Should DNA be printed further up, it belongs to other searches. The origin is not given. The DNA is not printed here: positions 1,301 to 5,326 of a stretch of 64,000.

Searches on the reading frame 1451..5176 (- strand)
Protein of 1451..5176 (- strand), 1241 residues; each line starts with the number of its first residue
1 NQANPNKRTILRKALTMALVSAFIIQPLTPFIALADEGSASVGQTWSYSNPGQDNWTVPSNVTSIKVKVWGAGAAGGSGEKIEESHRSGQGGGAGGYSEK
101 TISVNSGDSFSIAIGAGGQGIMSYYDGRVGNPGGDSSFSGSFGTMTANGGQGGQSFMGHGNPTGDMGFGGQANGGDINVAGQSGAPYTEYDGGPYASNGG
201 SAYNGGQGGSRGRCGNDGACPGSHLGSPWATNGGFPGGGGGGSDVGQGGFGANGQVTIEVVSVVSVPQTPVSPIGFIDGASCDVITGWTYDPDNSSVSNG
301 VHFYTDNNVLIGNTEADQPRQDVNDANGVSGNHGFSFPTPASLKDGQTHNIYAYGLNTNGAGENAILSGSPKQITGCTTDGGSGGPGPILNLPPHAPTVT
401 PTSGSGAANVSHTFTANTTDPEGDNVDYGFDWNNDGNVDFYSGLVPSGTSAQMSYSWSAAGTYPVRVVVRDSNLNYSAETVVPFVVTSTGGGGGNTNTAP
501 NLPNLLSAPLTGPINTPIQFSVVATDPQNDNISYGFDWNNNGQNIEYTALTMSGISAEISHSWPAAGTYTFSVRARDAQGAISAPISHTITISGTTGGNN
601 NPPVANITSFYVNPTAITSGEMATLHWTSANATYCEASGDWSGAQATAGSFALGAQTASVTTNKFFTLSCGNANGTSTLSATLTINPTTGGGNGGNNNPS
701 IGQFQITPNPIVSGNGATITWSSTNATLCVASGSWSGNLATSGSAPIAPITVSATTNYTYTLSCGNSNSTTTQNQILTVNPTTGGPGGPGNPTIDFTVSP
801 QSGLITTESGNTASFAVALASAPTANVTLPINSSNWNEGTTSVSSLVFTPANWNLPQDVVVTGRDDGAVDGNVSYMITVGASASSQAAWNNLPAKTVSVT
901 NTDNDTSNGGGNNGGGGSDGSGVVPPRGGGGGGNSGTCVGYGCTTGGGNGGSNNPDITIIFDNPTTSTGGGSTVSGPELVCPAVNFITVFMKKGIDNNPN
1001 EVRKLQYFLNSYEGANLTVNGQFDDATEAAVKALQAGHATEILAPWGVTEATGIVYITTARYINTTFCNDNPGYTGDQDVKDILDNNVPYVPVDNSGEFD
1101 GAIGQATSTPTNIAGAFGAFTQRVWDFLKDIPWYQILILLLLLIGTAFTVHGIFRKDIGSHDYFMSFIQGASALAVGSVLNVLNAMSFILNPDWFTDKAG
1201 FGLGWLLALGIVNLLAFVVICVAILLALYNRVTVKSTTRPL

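Call 64: search_protein_families(library=pfam, proteins=[window:1451-5176:-], max_evalue=0.00001)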
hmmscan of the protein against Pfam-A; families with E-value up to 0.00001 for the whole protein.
window:1451-5176:- (1241 aa): 4 families
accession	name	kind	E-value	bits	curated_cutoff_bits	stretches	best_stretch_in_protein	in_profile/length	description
PF21722.4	Gly_rich_2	-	1.9e-15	58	24.3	1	52-259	4-224/226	Glycine-rich domain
PF00801.26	PKD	-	2.4e-11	43.9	23.5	0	398-482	3-78/80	PKD domain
PF18911.6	PKD_4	-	2.1e-09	37.7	27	0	396-473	3-72/85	PKD domain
PF01471.23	PG_binding_1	-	8.6e-06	26.3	23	0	1000-1036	3-39/57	Putative peptidoglycan binding domain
